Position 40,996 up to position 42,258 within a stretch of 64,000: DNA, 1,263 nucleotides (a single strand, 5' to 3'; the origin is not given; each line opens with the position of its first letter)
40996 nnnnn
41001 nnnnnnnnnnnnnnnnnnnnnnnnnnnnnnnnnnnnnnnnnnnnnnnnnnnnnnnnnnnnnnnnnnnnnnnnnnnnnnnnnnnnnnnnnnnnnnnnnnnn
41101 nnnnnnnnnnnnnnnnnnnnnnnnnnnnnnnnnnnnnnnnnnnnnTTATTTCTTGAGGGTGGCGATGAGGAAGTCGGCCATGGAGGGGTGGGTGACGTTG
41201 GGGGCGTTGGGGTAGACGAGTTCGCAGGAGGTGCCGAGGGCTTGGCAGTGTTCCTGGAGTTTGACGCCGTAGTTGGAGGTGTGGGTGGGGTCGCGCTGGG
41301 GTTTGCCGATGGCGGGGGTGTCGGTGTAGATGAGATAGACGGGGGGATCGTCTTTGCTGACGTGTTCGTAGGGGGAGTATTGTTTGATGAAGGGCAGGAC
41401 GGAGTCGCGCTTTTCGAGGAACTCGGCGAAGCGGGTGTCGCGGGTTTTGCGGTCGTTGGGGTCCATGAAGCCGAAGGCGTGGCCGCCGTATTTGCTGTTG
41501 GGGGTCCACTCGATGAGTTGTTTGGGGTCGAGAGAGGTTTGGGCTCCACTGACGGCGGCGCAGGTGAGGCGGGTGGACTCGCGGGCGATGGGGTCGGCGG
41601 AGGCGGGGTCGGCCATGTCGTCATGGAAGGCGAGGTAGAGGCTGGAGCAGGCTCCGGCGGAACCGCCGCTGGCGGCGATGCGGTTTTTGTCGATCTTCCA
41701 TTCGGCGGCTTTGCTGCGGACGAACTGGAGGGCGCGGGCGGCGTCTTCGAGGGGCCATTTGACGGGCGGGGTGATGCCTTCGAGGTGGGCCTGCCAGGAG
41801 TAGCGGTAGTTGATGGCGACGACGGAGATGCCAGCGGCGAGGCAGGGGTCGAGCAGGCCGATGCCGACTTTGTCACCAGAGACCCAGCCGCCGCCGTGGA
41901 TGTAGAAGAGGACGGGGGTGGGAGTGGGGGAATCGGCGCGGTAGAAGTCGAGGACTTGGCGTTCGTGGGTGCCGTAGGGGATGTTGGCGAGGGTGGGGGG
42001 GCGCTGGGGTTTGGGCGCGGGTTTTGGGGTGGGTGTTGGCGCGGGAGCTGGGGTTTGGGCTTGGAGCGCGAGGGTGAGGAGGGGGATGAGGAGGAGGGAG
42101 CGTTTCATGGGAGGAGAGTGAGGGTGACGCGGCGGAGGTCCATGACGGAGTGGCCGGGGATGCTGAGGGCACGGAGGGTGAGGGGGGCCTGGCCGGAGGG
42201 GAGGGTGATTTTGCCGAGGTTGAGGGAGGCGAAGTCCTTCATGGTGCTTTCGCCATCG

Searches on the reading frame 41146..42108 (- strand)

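Call 14: search_protein_families(library=pfam, proteins=[window:41146-42108:-], max_evalue=0.01)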
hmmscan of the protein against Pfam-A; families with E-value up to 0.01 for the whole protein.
window:41146-42108:- (320 aa): 3 families
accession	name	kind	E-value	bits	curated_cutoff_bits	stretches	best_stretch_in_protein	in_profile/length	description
PF20434.5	BD-FAE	-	4e-23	82.5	26.8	1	54-263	2-198/215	BD-FAE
PF00135.34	COesterase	-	9e-09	35.2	27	1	60-160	99-201/515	Carboxylesterase family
PF07859.19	Abhydrolase_3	-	1.8e-08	34.9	25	1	67-161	1-90/210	alpha/beta hydrolase fold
